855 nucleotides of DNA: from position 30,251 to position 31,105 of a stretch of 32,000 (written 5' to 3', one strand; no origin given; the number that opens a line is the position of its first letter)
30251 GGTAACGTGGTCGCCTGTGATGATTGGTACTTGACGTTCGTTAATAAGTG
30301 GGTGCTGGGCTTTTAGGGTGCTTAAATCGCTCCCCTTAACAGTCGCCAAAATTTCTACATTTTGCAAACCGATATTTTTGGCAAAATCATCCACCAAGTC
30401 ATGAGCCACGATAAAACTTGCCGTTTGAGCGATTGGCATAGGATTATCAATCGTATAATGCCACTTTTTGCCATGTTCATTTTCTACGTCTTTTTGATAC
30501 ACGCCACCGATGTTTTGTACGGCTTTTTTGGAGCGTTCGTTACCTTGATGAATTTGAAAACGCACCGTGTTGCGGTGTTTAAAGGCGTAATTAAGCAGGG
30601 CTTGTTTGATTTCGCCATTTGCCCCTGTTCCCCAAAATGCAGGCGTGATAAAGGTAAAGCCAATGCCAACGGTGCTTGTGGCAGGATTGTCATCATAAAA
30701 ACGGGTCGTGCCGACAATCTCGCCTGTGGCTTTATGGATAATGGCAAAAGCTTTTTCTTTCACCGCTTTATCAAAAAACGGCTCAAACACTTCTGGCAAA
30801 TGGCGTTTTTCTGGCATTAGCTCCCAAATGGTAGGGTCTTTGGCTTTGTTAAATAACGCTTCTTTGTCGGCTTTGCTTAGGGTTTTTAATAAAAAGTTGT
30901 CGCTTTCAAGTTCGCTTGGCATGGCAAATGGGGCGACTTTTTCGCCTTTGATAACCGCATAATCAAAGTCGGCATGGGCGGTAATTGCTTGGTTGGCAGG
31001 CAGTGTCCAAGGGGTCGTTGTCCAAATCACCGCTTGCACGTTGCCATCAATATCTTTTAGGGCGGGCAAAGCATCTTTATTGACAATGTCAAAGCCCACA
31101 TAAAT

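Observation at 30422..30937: A complete GNAT acetyltransferase domain is inserted in-frame into the CP1 editing domain of isoleucyl-tRNA synthetase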

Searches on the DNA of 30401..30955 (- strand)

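Call 69: search_rna_families(source=L005, start=1500, end=5400, threshold=gathering)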
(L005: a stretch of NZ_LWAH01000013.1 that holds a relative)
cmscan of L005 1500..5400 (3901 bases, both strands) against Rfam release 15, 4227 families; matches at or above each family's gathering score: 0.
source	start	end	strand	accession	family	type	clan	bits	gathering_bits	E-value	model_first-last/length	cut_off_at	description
